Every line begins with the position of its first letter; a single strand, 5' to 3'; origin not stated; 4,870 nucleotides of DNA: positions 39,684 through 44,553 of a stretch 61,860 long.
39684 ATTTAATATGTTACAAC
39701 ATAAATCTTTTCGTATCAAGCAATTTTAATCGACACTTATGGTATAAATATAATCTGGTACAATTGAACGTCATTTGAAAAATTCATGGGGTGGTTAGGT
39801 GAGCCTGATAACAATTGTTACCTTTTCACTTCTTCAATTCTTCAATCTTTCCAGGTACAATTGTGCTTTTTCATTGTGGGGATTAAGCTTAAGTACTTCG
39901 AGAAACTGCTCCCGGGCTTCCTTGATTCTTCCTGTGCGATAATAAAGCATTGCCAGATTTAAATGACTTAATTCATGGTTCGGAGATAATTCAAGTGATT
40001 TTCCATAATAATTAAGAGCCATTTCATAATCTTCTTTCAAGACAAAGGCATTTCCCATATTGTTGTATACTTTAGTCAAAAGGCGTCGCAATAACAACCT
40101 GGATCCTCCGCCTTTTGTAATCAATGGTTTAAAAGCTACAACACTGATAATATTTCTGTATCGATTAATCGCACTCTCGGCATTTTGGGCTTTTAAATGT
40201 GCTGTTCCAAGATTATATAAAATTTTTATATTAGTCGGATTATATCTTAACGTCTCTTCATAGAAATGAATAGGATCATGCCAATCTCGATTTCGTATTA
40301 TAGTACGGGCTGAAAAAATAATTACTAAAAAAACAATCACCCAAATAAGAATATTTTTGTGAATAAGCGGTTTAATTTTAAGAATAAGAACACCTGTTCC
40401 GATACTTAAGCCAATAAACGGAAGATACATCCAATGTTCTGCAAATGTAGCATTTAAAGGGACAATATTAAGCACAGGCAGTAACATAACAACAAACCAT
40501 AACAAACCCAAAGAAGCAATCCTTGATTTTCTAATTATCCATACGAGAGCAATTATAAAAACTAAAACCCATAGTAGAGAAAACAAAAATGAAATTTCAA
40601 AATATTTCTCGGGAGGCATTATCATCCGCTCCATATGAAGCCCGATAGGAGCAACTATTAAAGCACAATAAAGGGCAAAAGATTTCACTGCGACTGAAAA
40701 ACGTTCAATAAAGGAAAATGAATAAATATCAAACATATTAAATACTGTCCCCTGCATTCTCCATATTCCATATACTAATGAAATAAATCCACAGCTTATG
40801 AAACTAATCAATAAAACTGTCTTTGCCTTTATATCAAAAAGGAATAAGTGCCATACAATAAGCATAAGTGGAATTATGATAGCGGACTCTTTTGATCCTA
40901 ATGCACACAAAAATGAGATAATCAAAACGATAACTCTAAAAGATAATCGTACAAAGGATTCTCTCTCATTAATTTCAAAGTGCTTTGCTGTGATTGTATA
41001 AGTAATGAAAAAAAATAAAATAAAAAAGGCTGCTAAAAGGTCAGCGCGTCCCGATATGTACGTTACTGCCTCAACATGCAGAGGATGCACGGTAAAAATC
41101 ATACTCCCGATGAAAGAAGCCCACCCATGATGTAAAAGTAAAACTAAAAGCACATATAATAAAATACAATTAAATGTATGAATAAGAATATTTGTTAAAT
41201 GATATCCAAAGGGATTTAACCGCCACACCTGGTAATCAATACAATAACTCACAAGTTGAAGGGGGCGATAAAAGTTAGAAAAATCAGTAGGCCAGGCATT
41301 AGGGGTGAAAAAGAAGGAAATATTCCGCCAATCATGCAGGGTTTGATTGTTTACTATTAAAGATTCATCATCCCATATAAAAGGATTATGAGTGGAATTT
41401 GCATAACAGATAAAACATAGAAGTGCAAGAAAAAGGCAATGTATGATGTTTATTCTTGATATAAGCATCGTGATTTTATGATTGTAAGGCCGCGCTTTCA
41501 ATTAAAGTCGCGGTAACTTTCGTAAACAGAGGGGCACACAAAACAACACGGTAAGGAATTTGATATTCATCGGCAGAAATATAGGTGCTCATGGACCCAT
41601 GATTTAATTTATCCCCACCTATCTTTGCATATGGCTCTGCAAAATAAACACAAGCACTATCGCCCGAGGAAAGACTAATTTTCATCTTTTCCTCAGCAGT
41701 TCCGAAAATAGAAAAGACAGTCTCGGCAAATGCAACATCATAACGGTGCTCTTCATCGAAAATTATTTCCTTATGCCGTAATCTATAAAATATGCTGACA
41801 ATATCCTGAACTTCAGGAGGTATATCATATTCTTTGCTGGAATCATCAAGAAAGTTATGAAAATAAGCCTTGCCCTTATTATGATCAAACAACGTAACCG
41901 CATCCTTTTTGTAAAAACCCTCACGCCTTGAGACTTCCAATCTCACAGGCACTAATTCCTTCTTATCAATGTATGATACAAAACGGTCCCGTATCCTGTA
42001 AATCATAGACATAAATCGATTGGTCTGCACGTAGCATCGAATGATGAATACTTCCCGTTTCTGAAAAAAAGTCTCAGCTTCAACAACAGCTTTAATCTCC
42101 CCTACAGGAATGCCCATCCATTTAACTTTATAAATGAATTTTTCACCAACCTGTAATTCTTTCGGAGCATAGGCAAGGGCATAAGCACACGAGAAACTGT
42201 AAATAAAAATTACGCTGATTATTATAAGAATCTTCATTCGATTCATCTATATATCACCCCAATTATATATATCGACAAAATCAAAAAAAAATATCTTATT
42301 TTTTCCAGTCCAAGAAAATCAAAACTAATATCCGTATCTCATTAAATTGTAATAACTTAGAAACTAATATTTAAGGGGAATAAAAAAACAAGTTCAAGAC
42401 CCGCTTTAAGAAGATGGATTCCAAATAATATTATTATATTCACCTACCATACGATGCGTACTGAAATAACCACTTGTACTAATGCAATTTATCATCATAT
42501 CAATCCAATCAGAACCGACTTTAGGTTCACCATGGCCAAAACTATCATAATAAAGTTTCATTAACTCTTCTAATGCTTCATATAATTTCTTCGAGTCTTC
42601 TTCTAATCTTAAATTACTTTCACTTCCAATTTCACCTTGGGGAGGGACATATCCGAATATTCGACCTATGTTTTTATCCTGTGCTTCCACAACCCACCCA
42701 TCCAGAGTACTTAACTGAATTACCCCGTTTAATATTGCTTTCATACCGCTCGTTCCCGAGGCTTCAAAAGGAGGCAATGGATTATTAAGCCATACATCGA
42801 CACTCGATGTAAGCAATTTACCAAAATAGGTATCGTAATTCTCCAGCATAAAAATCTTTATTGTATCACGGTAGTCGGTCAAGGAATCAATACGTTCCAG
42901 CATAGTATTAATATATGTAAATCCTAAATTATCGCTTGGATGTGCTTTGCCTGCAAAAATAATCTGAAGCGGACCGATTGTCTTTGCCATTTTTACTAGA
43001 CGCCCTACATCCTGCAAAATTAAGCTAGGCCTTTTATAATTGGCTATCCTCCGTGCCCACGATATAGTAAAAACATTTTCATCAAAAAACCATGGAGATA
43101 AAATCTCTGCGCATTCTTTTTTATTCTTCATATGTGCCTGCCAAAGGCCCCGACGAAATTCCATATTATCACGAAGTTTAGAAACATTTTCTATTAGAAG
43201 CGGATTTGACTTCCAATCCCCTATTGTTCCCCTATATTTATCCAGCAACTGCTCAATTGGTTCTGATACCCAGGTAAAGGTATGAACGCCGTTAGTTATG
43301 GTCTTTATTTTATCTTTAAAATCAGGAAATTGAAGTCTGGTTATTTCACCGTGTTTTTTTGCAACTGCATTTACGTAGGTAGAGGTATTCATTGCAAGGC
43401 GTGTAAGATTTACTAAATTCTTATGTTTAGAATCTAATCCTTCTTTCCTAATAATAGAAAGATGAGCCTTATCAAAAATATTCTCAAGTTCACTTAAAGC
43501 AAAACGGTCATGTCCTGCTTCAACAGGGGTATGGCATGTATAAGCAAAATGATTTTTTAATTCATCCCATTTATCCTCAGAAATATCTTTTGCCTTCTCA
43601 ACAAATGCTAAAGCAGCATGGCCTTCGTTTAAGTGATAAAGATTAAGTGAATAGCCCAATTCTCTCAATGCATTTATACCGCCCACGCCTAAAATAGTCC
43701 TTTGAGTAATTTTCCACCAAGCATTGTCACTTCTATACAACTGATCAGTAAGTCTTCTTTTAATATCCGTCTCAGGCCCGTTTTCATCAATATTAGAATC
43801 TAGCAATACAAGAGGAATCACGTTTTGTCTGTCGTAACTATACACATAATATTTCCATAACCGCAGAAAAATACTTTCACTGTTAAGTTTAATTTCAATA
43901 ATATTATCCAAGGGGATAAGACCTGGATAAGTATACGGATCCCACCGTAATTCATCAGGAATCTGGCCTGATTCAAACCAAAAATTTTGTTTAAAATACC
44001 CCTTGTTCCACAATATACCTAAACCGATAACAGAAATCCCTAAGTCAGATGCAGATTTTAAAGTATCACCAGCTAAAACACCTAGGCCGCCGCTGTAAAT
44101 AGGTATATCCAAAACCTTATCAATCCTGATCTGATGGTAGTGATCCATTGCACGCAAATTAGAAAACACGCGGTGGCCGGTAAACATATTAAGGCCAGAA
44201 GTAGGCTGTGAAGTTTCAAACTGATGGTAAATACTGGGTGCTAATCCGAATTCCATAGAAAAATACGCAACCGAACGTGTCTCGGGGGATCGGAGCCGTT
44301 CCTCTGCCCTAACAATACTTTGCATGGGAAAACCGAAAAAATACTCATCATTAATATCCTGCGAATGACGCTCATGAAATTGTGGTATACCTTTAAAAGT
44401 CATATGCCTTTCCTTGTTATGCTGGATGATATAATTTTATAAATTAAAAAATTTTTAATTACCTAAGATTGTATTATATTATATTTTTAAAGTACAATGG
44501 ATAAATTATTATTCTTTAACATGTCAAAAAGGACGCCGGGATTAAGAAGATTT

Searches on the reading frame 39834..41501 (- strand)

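Call 19: search_protein_families(library=pfam, proteins=[window:39834-41501:-], max_evalue=0.00001)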
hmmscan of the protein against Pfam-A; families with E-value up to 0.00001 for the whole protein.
window:39834-41501:- (555 aa): 12 families
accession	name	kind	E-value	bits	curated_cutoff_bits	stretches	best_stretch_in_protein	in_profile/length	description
PF07719.23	TPR_2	-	2.9e-19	68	27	1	513-543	4-34/34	Tetratricopeptide repeat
PF00515.34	TPR_1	-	1.5e-17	63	27.8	1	477-509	2-34/34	Tetratricopeptide repeat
PF13181.12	TPR_8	-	4.9e-14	51.7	25.7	0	477-509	2-34/34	Tetratricopeptide repeat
PF13414.12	TPR_11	-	5.3e-13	48.9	26.8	1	483-524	1-42/42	TPR repeat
PF14559.12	TPR_19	-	6.6e-13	49.2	25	1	490-547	5-62/68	Tetratricopeptide repeat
PF13424.12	TPR_12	-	7.8e-12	45.7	30.1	1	477-539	4-74/77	Tetratricopeptide repeat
PF13431.12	TPR_17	-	8.7e-11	41.7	24.4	0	498-531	1-34/34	Tetratricopeptide repeat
PF13432.12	TPR_16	-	1e-08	35.9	32.7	0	482-543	3-64/65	Tetratricopeptide repeat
PF13374.12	TPR_10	-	1.1e-06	28.9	27.5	0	515-539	7-31/42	Tetratricopeptide repeat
PF13176.12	TPR_7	-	1.6e-06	28.2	27.9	0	480-506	3-29/36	Tetratricopeptide repeat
PF13428.12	TPR_14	-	2e-06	28.4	23.5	0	514-550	5-41/44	Tetratricopeptide repeat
PF13174.12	TPR_6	-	3.5e-06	27.7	26.3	0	514-541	4-31/33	Tetratricopeptide repeat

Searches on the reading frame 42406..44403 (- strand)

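Call 19: search_protein_families(library=pfam, proteins=[window:42406-44403:-], max_evalue=0.00001)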
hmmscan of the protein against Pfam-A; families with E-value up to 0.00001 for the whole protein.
window:42406-44403:- (665 aa): 1 family
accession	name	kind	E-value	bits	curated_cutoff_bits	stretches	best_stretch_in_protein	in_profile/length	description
PF00343.26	Phosphorylase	-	7.3e-42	144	27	1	305-577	298-587/713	Carbohydrate phosphorylase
